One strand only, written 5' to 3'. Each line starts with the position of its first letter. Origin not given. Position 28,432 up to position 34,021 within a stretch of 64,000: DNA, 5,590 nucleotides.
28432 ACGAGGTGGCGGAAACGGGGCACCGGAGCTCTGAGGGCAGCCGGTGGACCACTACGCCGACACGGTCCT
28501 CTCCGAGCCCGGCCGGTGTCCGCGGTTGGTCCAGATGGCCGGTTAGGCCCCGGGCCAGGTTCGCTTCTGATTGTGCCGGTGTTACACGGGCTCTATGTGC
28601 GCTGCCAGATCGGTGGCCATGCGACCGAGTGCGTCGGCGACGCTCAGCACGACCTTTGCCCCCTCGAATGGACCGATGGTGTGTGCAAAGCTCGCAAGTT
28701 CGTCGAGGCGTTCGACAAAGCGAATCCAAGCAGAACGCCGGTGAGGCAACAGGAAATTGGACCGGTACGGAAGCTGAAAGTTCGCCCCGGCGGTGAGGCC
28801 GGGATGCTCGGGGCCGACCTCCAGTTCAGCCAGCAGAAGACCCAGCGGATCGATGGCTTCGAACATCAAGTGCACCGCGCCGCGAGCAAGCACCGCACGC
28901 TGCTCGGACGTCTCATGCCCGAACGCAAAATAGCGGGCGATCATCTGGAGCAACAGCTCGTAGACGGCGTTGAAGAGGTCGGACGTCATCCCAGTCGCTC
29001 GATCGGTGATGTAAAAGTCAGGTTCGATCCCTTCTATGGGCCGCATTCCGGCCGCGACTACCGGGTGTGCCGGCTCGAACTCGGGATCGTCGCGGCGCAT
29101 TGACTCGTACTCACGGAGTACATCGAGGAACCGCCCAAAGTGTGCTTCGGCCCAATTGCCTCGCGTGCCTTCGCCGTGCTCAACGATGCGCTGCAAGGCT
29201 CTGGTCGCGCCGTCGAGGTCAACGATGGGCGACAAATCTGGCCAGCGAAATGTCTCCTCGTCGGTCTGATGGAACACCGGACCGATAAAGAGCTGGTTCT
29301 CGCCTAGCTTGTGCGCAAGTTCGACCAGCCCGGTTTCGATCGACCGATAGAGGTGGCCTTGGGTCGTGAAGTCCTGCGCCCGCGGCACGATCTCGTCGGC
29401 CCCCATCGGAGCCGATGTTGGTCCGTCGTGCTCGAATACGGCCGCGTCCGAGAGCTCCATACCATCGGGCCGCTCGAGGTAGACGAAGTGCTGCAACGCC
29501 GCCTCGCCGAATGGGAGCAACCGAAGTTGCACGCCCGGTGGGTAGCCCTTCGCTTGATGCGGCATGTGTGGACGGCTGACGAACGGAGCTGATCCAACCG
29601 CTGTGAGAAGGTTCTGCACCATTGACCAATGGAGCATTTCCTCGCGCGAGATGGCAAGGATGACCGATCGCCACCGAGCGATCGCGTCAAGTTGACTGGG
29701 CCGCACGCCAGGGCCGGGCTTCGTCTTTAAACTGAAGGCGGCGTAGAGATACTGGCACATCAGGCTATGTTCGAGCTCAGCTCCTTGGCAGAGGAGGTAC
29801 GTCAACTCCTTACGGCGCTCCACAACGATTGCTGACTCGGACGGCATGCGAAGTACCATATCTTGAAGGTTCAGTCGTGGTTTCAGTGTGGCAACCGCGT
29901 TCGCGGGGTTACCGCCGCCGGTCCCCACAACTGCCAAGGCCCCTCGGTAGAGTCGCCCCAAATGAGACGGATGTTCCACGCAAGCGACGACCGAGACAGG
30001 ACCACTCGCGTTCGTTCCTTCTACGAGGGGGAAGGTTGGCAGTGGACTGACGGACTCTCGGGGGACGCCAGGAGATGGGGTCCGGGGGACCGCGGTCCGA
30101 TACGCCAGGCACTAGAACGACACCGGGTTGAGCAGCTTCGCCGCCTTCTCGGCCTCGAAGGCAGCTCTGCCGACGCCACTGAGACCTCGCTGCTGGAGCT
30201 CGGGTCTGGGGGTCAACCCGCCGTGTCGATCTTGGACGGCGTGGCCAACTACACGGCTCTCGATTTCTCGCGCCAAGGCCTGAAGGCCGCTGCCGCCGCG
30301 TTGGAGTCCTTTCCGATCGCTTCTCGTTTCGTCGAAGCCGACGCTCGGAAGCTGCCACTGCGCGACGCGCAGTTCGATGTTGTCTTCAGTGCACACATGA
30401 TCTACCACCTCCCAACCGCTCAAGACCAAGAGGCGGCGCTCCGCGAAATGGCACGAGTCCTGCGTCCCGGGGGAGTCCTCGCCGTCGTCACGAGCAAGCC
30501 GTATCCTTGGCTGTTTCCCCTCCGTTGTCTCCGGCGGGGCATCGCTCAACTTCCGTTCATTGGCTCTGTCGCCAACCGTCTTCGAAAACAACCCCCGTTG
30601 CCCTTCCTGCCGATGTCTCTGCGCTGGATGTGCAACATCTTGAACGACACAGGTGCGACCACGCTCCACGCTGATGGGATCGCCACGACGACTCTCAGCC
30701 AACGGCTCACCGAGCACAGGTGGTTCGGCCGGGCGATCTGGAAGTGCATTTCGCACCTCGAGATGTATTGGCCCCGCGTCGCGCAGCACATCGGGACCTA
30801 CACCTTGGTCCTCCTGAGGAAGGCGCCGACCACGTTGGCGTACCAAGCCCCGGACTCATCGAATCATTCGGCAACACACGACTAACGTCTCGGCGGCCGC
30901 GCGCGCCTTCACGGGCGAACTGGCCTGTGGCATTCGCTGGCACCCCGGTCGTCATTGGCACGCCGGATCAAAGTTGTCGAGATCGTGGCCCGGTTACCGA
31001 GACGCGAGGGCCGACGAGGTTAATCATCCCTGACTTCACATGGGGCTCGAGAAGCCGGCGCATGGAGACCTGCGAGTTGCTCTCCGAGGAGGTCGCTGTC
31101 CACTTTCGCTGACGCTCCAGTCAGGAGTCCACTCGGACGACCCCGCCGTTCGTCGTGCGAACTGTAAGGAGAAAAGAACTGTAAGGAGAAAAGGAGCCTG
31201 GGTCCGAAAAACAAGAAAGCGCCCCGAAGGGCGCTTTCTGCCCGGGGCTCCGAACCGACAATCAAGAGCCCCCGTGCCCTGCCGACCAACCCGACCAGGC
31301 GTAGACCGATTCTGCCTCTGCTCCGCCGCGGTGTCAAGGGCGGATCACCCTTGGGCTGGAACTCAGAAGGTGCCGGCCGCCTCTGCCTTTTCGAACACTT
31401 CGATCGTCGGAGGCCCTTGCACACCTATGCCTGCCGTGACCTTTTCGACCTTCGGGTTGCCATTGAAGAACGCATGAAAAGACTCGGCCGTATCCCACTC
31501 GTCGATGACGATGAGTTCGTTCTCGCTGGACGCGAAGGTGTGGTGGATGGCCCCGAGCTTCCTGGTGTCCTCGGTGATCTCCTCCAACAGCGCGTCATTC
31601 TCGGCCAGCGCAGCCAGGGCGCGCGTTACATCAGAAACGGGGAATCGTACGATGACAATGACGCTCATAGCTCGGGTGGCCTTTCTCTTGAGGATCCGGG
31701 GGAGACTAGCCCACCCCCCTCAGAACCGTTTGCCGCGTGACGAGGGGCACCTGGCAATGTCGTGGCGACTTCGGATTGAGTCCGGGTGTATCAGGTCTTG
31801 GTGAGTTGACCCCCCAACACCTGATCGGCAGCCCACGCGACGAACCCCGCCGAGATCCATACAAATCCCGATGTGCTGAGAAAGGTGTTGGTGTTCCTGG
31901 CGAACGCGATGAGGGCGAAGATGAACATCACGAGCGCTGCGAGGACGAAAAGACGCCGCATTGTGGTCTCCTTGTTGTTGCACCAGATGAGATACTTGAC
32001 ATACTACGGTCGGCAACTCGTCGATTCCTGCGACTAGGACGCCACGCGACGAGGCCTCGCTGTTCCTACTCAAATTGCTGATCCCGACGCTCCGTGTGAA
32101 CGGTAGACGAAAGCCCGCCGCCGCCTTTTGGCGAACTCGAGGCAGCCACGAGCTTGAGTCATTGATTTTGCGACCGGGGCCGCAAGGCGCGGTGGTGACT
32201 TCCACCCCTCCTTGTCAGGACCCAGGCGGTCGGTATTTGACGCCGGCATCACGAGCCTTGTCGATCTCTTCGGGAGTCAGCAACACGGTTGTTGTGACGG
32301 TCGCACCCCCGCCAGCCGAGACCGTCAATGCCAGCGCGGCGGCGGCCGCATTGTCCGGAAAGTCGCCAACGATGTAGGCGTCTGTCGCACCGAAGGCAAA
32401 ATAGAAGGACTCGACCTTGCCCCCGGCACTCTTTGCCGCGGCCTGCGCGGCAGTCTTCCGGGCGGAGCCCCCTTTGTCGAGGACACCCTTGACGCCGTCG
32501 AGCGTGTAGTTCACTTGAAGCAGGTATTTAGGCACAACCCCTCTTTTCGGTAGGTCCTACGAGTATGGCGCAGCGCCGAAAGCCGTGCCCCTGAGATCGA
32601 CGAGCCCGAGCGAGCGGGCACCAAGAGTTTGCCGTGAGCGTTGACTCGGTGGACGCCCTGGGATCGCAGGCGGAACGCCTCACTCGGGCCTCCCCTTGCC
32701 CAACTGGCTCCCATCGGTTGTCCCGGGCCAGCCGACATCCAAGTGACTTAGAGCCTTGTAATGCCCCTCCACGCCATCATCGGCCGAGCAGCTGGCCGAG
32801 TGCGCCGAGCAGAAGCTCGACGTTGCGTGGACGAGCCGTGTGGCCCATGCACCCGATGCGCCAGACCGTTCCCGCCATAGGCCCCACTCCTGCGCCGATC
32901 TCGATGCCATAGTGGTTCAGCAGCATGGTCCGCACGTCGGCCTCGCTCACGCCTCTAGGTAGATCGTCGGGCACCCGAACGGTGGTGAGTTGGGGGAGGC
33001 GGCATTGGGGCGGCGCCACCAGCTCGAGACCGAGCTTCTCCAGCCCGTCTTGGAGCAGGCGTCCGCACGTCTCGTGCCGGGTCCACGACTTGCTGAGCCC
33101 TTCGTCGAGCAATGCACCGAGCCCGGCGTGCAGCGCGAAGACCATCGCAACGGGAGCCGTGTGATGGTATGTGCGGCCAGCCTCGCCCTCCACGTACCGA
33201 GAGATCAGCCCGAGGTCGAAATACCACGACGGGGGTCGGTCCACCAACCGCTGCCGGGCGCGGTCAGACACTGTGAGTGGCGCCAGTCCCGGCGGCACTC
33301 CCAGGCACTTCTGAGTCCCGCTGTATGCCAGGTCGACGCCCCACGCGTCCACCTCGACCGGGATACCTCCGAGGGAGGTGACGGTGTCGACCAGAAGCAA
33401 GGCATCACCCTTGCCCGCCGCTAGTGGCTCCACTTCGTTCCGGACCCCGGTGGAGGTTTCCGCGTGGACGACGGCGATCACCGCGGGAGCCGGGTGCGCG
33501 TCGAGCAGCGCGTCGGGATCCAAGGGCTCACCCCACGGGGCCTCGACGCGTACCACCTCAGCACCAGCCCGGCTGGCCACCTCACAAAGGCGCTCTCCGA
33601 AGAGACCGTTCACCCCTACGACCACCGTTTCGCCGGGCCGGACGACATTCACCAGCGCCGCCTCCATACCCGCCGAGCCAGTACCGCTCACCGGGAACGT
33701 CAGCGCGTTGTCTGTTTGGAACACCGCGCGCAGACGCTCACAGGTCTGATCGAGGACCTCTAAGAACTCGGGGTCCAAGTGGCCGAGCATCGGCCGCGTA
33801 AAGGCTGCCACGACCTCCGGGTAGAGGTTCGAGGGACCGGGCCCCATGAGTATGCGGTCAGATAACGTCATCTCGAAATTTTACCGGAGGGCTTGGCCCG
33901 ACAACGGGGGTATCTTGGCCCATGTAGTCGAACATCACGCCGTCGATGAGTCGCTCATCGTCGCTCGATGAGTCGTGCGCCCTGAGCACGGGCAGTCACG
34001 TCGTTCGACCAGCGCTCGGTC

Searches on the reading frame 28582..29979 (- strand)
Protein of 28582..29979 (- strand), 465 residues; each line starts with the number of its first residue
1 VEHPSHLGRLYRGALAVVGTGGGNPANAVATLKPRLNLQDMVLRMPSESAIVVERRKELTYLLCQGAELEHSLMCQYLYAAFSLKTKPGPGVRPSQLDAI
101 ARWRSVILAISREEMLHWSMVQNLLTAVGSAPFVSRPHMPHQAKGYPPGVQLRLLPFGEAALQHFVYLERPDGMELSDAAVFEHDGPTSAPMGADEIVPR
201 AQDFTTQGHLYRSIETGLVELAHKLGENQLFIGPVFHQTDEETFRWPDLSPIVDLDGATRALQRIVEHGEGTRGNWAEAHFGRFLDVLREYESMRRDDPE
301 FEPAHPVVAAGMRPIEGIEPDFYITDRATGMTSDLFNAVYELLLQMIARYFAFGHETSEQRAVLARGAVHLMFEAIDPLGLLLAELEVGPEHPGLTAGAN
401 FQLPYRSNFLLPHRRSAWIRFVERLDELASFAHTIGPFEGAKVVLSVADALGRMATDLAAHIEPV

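Call 74: search_protein_families(library=pfam, proteins=[window:28582-29979:-], max_evalue=0.001)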
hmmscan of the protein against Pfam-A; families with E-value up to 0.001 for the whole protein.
window:28582-29979:- (465 aa): 1 family
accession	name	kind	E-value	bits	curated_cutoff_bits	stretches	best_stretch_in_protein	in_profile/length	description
PF12902.13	Ferritin-like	-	1.5e-36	126.7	22.3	1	64-286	2-218/221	Ferritin-like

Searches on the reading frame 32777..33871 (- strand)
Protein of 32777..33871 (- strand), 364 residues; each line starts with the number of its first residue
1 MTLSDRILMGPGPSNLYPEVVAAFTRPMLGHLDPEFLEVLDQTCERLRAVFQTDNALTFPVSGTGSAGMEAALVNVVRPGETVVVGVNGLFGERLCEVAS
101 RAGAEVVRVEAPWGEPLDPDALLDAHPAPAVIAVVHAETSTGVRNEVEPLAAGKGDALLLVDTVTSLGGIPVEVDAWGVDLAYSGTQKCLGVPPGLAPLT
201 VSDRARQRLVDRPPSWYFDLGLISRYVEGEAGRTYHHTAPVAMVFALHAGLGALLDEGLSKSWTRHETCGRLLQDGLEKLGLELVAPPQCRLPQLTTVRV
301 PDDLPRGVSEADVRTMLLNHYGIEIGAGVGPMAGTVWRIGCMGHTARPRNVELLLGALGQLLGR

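Call 60: search_protein_families(library=pfam, proteins=[window:32777-33871:-], max_evalue=0.001)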
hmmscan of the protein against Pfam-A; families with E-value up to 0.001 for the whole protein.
window:32777-33871:- (364 aa): 1 family
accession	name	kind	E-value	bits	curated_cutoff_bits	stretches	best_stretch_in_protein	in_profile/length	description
PF00266.25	Aminotran_5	-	1.3e-24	87.3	21.5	1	17-328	23-338/371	Aminotransferase class-V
